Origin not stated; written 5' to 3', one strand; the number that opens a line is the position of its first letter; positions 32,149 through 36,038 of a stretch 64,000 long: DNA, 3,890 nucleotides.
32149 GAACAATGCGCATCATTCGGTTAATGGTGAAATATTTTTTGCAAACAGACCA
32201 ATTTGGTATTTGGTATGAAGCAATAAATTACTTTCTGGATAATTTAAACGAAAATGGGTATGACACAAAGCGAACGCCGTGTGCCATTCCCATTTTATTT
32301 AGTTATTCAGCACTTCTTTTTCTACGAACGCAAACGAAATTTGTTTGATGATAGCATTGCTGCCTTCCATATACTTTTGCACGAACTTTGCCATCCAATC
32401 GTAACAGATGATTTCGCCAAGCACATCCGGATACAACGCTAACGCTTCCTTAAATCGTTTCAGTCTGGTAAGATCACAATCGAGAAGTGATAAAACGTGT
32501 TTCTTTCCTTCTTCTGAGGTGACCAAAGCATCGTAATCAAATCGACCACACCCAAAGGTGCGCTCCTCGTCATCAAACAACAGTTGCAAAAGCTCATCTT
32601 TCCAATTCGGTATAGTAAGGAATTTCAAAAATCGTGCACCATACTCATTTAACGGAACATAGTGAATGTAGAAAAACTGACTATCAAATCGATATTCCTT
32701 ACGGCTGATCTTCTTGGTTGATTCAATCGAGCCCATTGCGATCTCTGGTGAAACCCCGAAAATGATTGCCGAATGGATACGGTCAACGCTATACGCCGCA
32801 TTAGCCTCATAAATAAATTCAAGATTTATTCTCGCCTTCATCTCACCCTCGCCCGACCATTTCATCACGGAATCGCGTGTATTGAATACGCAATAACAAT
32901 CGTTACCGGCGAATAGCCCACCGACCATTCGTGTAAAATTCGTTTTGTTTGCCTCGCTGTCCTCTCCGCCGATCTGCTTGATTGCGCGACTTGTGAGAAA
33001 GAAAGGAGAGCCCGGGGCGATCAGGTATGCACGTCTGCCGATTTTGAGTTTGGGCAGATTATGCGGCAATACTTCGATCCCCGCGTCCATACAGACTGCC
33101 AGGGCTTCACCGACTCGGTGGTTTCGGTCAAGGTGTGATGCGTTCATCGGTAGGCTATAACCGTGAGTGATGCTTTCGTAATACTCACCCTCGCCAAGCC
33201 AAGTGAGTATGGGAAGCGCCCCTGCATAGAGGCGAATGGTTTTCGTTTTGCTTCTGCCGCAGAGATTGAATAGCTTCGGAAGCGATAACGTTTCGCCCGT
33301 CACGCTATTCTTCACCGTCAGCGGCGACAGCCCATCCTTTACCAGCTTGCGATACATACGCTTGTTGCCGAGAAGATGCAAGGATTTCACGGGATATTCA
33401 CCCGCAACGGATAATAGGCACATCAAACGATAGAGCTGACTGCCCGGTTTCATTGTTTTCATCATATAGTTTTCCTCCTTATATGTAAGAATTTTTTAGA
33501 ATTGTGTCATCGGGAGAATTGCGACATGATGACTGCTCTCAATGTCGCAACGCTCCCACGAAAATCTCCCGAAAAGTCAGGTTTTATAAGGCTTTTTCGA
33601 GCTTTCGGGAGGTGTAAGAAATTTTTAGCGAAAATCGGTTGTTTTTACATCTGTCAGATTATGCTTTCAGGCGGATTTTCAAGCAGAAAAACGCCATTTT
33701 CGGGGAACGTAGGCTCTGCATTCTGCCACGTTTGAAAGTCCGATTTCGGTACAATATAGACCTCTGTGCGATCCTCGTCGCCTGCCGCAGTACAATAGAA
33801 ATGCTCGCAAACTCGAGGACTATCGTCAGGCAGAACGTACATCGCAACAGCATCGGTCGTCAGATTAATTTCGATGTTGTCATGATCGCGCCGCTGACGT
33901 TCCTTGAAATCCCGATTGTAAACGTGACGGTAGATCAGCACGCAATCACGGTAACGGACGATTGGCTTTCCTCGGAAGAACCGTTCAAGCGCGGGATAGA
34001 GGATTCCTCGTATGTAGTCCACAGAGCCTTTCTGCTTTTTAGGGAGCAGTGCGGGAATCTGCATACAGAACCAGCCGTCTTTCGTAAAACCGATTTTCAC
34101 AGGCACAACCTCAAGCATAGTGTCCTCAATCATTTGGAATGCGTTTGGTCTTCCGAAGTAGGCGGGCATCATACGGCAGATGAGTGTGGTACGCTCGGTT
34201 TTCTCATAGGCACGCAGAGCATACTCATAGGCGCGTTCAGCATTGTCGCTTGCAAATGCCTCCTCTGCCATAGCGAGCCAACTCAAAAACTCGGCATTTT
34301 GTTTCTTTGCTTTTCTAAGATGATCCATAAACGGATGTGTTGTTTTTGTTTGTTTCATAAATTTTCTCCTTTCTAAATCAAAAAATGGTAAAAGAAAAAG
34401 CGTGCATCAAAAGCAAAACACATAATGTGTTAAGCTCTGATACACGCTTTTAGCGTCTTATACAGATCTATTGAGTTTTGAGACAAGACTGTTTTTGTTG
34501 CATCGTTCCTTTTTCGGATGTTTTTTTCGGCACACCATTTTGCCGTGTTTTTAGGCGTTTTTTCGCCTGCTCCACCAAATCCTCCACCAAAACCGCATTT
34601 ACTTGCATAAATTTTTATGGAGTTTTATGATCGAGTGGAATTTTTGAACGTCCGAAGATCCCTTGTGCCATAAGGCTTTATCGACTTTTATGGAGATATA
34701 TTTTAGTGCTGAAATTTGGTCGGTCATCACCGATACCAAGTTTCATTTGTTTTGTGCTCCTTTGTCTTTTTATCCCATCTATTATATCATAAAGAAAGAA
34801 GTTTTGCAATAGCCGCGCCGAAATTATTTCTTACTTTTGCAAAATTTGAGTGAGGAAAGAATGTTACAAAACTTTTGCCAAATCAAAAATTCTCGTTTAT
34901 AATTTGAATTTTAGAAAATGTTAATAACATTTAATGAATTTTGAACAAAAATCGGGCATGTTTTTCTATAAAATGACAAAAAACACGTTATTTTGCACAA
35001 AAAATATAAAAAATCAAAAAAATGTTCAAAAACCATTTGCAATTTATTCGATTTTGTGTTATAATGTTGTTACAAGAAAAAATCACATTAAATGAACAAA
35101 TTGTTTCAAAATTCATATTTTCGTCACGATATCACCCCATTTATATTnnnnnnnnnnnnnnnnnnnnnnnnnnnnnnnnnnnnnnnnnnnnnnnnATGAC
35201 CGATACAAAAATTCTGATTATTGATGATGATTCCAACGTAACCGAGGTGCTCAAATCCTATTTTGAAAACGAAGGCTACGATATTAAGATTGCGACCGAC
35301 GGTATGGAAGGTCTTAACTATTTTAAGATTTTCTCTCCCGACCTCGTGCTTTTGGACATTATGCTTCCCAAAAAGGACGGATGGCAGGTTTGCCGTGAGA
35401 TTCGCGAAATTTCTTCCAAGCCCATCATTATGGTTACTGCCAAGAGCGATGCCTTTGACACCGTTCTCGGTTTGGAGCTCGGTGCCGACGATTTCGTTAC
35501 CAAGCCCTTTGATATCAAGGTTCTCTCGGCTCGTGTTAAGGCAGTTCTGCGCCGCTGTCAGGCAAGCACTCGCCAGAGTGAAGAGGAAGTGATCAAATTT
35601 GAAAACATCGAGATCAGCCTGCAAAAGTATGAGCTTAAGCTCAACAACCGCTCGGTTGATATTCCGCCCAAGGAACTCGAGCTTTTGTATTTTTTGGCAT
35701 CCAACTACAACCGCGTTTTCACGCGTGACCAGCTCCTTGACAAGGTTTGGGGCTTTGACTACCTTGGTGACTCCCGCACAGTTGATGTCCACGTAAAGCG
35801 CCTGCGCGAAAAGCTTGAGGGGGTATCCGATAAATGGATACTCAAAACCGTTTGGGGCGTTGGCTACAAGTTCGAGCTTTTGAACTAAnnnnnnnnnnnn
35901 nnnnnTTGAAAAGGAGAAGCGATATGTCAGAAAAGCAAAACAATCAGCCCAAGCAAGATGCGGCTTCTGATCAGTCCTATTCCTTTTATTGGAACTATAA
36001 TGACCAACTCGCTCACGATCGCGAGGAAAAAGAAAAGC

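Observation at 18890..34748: A 15.8-kb integrase island sits inside the first codons of ychF, bounded by an 18-bp perfect direct repeat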

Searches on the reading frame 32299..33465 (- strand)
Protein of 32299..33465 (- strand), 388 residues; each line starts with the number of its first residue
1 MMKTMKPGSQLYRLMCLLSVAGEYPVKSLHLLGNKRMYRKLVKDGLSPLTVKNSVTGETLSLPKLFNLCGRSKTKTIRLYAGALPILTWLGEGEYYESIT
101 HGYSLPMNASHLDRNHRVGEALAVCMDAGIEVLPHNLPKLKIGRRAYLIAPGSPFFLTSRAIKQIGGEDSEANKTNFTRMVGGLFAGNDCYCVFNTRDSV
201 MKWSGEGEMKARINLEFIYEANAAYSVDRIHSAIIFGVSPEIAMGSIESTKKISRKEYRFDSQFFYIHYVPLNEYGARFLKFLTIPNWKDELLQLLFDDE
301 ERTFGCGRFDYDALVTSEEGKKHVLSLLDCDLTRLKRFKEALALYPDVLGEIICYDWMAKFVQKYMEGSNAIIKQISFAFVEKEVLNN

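Call 8: search_protein_families(library=pfam, proteins=[window:32299-33465:-], max_evalue=0.01)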
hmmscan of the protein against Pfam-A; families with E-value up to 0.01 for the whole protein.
window:32299-33465:- (388 aa): 0 families

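Call 9: search_protein_families(library=padloc, proteins=[window:32299-33465:-], max_evalue=0.001)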
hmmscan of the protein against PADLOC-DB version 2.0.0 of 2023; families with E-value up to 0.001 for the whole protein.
window:32299-33465:- (388 aa): 0 families

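Call 10: search_protein_families(library=ncbifam, proteins=[window:32299-33465:-], max_evalue=0.001)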
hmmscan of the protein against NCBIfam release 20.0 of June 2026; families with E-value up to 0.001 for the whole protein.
window:32299-33465:- (388 aa): 0 families

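Call 35: search_protein_families(library=phrogs, proteins=[window:32299-33465:-], max_evalue=0.01)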
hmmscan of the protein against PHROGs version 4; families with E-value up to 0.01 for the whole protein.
window:32299-33465:- (388 aa): 0 families

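Call 56: find_homologous_proteins(query=window:32299-33465:-, max_evalue=0.00001)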
Query window:32299-33465:- (388 aa): 149 proteins with E <= 0.00001 among 2593 candidates; the best 120 are listed.
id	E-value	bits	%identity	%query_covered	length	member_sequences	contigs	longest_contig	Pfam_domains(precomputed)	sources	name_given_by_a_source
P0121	2.1e-253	858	96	100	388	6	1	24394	-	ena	-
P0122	1.9e-252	855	96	100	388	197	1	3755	-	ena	-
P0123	1.4e-248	843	94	100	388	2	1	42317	-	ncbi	-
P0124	3.3e-241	818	91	100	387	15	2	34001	-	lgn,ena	-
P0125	1.7e-234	796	89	100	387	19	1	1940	-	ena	-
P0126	2.7e-233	792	88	100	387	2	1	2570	-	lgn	-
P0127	4.0e-232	788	87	100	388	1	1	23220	-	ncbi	-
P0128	3.7e-227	772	87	100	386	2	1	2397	-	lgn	-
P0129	6.1e-226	768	95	91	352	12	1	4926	-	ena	-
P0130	1.4e-225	767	86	100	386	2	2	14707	-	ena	-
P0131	3.4e-221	752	85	99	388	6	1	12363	-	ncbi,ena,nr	ncbi:MAG: hypothetical protein IJZ83_05535 [Clostridia bacterium]|nr:hypothetical protein [Clostridi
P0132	9.9e-218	741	94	88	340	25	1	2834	-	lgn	-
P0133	1.8e-217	740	82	99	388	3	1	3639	-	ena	-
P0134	6.2e-216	735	82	100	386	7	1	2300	-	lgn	-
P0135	1.7e-215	734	81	100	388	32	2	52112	-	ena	-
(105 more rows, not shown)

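Call 57: find_encoding_contigs(protein=P0123, flank=10000, max_places=2)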
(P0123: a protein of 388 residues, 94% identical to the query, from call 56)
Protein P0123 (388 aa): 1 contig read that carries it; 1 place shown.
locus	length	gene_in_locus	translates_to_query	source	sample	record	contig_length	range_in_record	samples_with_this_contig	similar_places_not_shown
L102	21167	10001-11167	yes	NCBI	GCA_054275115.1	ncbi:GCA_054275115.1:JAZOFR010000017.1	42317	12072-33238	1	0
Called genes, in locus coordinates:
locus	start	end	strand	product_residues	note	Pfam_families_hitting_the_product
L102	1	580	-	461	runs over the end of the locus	PF11638:DnaA_N (weak), PF01695:IstB_IS21 (weak), PF00308:Bac_DnaA, PF01637:ATPase_2 (weak), PF13173:AAA_14 (weak), PF00004:AAA, PF08299:Bac_DnaA_C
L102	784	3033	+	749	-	PF00403:HMA, PF00122:E1-E2_ATPase, PF00702:Hydrolase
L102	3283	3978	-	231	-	PF02308:MgtC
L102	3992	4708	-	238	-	PF02308:MgtC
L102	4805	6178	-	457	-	PF00089:Trypsin, PF13365:Trypsin_2, PF13180:PDZ_2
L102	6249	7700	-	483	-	PF00672:HAMP, PF00512:HisKA, PF02518:HATPase_c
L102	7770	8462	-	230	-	PF00072:Response_reg, PF00486:Trans_reg_C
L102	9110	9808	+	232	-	PF19595:DUF6100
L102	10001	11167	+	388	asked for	-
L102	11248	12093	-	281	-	-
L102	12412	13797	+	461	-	PF01637:ATPase_2, PF13191:AAA_16 (weak), PF13173:AAA_14, PF03008:DUF234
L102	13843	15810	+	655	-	PF03602:Cons_hypoth95 (faint), PF01555:N6_N4_Mtase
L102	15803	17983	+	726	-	PF04851:ResIII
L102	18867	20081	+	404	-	PF14659:Phage_int_SAM_3 (weak), PF00589:Phage_integrase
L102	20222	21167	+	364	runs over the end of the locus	PF01926:MMR_HSR1, PF02421:FeoB_N, PF06071:YchF-GTPase_C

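Call 58: find_encoding_contigs(protein=P0121, flank=10000, max_places=2)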
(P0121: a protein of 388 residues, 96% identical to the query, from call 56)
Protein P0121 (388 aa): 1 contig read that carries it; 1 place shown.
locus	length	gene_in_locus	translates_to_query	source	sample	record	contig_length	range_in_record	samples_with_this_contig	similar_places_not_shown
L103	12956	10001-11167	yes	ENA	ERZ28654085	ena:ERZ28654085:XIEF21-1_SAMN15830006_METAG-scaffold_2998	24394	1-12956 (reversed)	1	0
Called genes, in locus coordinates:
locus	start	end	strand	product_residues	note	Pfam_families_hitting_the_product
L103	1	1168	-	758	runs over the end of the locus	PF06165:GH94_b-supersand, PF17167:Glyco_hydro_94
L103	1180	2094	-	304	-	PF03737:RraA-like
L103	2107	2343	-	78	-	-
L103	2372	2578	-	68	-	-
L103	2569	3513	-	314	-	PF01261:AP_endonuc_2 (weak), PF03786:UxuA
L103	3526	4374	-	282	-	PF00106:adh_short, PF08659:KR (weak), PF01370:Epimerase (faint), PF13561:adh_short_C2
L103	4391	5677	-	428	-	PF02614:UxaC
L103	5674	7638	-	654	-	PF15979:Glyco_hydro_115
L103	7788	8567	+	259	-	PF00165:HTH_AraC (weak), PF12833:HTH_18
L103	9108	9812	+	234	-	PF19595:DUF6100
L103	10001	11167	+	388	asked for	-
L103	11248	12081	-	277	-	-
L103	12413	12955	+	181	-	?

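Call 66: predict_structure(alignment_id=A1)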
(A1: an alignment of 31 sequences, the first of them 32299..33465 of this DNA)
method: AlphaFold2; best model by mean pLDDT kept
length: 388 residues; sequences in the alignment: 31
mean_pLDDT: 86.5   pTM: 0.89
mean pLDDT of the five models: 86.5, 86.3, 85.5, 84.9, 84.6
residues with pLDDT >= 90: 211; 70-90: 131; 50-70: 37; < 50: 9
segments of 3 or more residues with pLDDT < 50: 170-177
pLDDT, mean of each block of 10 residues (from residue 1): 92 94 94 93 96 94 94 90 90 84 73 90 95 79 63 84 64 54 88 93 76 82 69 95 94 86 92 95 89 88 67 85 94 95 91 97 96 96 84
secondary structure, 60 per line:
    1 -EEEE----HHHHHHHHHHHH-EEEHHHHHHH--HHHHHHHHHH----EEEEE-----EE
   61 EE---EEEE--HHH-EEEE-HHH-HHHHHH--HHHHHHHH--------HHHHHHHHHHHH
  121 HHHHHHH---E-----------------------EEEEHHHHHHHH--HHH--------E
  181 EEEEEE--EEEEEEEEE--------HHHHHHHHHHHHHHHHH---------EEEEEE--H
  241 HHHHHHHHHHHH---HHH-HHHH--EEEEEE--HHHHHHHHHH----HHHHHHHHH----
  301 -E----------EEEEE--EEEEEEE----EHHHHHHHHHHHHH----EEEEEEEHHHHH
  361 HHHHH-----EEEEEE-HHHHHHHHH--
elements in order: E2-5 H10-21 E23-25 H26-32 H35-44 E49-53 E59-62 E66-69 E76-79 H85-90 H93-100 H109-127 E155-158 H159-166 E180-186 E189-197 H206-222 E232-237 H240-252 H260-263 E266-271 H274-283 H288-296 E313-317 E320-326 H332-344 E349-355 H356-365 E371-376 H378-386

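Call 68: fold_search(model_id=the predicted structure, library=pdb)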
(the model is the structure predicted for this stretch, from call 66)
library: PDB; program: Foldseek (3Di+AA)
matches with E <= 10: 526; with E <= 0.001: 0
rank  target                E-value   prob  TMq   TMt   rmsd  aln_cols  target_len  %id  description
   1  4cbv_D                2.2e-01  0.23  0.13  0.19  15.6       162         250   12  X-ray structure of full-length ComE from Streptococcus pneumoniae. (released 2014-02-12)
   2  4u0p                  2.2e-01  0.11  0.12  0.16  15.9       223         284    8  The Crystal Structure of Lipoyl Synthase in Complex with S-Adenosyl Homocysteine (released 2014-08-20)
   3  6ohb_A                2.4e-01  0.06  0.09  0.08  16.1       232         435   10  E. coli Guanine Deaminase (released 2019-07-24)
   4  6ohb_D                2.7e-01  0.04  0.08  0.08  15.0       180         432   12  E. coli Guanine Deaminase (released 2019-07-24)
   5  4cbv_F                4.5e-01  0.15  0.13  0.18  15.0       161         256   10  X-ray structure of full-length ComE from Streptococcus pneumoniae. (released 2014-02-12)
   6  5ahe                  5.7e-01  0.08  0.14  0.21  16.5       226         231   11  Crystal structure of Salmonella enterica HisA (released 2015-09-02)
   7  5dbh                  6.1e-01  0.04  0.12  0.14  14.0       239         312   11  Crystal structure of O-acetylserine sulfhydrylase from haemophilus influenzae in complex with reaction intermediate alph (released 2015-09-09)
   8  3c85_B                6.4e-01  0.09  0.12  0.28  15.4       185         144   12  Crystal structure of TrkA domain of putative glutathione-regulated potassium-efflux KefB from Vibrio parahaemolyticus (released 2008-03-04)
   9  6xh5_A                6.4e-01  0.03  0.11  0.12  18.8       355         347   10  Hierarchical design of multi-scale protein complexes by combinatorial assembly of oligomeric helical bundle and repeat (released 2021-06-02)
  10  3p2y                  6.8e-01  0.08  0.14  0.15  14.1       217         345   14  Crystal structure of alanine dehydrogenase/pyridine nucleotide transhydrogenase from Mycobacterium smegmatis (released 2010-10-13)
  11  9fzy_E                7.2e-01  0.08  0.12  0.15  13.9       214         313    9  Structure of carbon monoxide dehydrogenase/acetyl-CoA synthase (CODH/ACS) in complex with corrinoid iron-sulfur protei (released 2025-02-05)
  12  5liq_B                7.7e-01  0.13  0.18  0.13   6.7       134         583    9  The structure of C160S,C508S,C578S mutant of Nt.BspD6I nicking endonuclease at 0.185 nm resolution . (released 2017-08-02)
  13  5liq_A                8.1e-01  0.12  0.17  0.12   6.5       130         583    9  The structure of C160S,C508S,C578S mutant of Nt.BspD6I nicking endonuclease at 0.185 nm resolution . (released 2017-08-02)
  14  4rif_A                8.1e-01  0.05  0.12  0.12  18.8       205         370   13  Landomycin Glycosyltransferase LanGT2, carbasugar substrate complex (released 2015-01-28)
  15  1php                  8.6e-01  0.08  0.15  0.14  19.6       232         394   15  STRUCTURE OF THE ADP COMPLEX OF THE 3-PHOSPHOGLYCERATE KINASE FROM BACILLUS STEAROTHERMOPHILUS AT 1.65 ANGSTROMS (released 1994-06-22)
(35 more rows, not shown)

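Call 72: fold_search(model_id=the predicted structure, library=viral)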
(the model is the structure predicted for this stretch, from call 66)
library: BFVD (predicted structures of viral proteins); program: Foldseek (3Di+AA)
matches with E <= 10: 417; with E <= 0.001: 0
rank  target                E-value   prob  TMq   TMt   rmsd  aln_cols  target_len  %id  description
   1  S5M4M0                1.9e-02  0.57  0.27  0.34  13.0       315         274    7  Uncharacterized protein [Bacillus phage JL]
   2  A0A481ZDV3            5.4e-02  0.15  0.13  0.16  17.4       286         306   12  Ribonuclease H [Pithovirus LCPAC404]
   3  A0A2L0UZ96            8.7e-02  0.14  0.12  0.07  20.6       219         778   11  Zeta toxin domain-containing protein [Agrobacterium phage Atu_ph07]
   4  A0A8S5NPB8            1.2e-01  0.20  0.22  0.27  26.6       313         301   11  Restriction endonuclease [Siphoviridae sp. ctGMq5]
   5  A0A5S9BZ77            1.6e-01  0.33  0.19  0.27  19.9       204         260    9  DNA methyltransferase [Tenacibaculum phage PTm1]
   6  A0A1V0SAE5            2.1e-01  0.09  0.10  0.19  16.3       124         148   10  Uncharacterized protein [Catovirus CTV1]
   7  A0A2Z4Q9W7            2.3e-01  0.60  0.17  0.26   6.1       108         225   18  (no name in the UniProt tables at hand)
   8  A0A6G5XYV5            2.5e-01  0.08  0.12  0.13  23.6       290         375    9  (no name in the UniProt tables at hand)
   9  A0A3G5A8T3            3.0e-01  0.11  0.22  0.10  17.7       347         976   10  Superfamily II helicase [Hyperionvirus sp.]
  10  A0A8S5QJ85            4.0e-01  0.12  0.15  0.17   8.8       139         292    8  Restriction endonuclease [Siphoviridae sp. ctezl47]
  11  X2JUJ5                4.0e-01  0.08  0.12  0.16  19.2       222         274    9  Putative exonuclease II [Bacillus phage Bcp1]
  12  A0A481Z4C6            4.5e-01  0.10  0.21  0.27  12.0       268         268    8  DNA-directed RNA polymerase subunit 5 [Pithovirus LCPAC101]
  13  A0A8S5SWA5            4.5e-01  0.03  0.11  0.09  18.5       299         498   10  Calcineurin-like phosphoesterase [virus sp. ctoC338]
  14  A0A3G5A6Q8            4.7e-01  0.12  0.14  0.17   9.7       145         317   11  Uncharacterized protein [Hyperionvirus sp.]
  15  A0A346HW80            5.0e-01  0.41  0.11  0.29  16.4        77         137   17  (no name in the UniProt tables at hand)
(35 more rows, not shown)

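Call 93: search_protein_families(library=pfam, proteins=[window:32299-33465:-], max_evalue=10)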
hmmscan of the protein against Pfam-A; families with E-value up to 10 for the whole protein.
window:32299-33465:- (388 aa): 1 family
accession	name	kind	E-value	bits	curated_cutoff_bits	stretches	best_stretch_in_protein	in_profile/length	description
PF21440.4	aSelB_III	-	0.11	13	19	1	179-214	55-90/108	Archaeal selenocysteine-specific elongation factor, domain III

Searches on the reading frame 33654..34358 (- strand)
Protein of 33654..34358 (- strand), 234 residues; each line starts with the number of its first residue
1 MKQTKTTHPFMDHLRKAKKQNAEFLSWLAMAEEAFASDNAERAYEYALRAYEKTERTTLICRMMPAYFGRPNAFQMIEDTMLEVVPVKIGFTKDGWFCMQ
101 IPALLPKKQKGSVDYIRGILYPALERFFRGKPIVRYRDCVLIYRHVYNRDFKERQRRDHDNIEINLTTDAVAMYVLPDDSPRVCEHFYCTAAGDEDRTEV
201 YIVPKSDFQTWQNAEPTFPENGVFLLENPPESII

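Call 8: search_protein_families(library=pfam, proteins=[window:33654-34358:-], max_evalue=0.01)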
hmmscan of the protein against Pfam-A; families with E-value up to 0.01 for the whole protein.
window:33654-34358:- (234 aa): 1 family
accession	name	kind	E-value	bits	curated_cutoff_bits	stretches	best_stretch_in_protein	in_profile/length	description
PF19595.4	DUF6100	-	2e-22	80.4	27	1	46-213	43-209/222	Family of unknown function (DUF6100)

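Call 9: search_protein_families(library=padloc, proteins=[window:33654-34358:-], max_evalue=0.001)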
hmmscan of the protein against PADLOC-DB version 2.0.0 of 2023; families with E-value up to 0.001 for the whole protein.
window:33654-34358:- (234 aa): 0 families

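Call 10: search_protein_families(library=ncbifam, proteins=[window:33654-34358:-], max_evalue=0.001)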
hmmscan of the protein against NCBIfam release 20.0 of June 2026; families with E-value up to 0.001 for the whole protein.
window:33654-34358:- (234 aa): 0 families

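Call 35: search_protein_families(library=phrogs, proteins=[window:33654-34358:-], max_evalue=0.01)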
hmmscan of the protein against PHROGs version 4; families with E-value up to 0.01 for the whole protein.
window:33654-34358:- (234 aa): 0 families

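Call 44: find_encoding_contigs(protein=window:33654-34358:-, flank=10000, max_places=10)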
Protein window:33654-34358:- (234 aa): no gene with exactly this product is on record in the collection.

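Call 60: search_solved_structures(query=window:33654-34358:-, max_evalue=10, show_alignments=2)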
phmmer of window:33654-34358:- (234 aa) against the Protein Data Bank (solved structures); distinct sequences matched with E-value up to 10: 0.

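Call 93: search_protein_families(library=pfam, proteins=[window:33654-34358:-], max_evalue=10)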
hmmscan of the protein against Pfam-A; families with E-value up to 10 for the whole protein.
window:33654-34358:- (234 aa): 2 families
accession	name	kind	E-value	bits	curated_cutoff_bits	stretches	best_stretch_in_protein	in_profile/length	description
PF19595.4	DUF6100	-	2e-22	80.4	27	1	46-213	43-209/222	Family of unknown function (DUF6100)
PF17753.7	Ig_mannosidase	-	0.15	12.2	22.6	1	156-181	11-35/81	Ig-fold domain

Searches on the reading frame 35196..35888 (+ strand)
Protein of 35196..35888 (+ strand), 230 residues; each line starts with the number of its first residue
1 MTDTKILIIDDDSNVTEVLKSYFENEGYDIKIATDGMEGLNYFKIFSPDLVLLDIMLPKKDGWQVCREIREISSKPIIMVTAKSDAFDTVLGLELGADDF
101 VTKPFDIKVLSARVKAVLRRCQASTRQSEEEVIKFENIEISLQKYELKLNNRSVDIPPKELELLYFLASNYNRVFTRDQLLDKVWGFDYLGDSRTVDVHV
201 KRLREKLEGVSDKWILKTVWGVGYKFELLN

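Call 35: search_protein_families(library=phrogs, proteins=[window:35196-35888:+], max_evalue=0.01)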
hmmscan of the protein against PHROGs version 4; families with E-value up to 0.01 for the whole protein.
window:35196-35888:+ (230 aa): 7 families
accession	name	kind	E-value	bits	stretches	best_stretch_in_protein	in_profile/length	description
phrog_731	-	unknown function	4.7e-77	259.3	1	4-227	2-225/227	-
phrog_5982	-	unknown function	4.8e-24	85.3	1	3-132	868-1005/1030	-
phrog_37855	-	unknown function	4.3e-18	66.3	1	3-118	5-128/278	-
phrog_20458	-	unknown function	3.7e-13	49.6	1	4-115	698-814/829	-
phrog_8810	-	unknown function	2.9e-11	44.4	1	5-159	2-155/245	-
phrog_22245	-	unknown function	3.8e-08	33.8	1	4-104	4-108/349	-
phrog_31800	-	transcription regulation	0.00014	22.8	1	156-226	23-93/152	transcriptional regulator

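Call 90: search_protein_families(library=pfam, proteins=[window:35196-35888:+], max_evalue=0.001)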
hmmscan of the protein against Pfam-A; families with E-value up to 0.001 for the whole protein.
window:35196-35888:+ (230 aa): 2 families
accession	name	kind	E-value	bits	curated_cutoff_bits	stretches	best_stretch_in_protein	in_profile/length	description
PF00072.30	Response_reg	-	3.4e-29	101.7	30.2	1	6-114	1-110/111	Response regulator receiver domain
PF00486.34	Trans_reg_C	-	1.1e-26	93.1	26.2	1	152-226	2-77/77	Transcriptional regulatory protein, C terminal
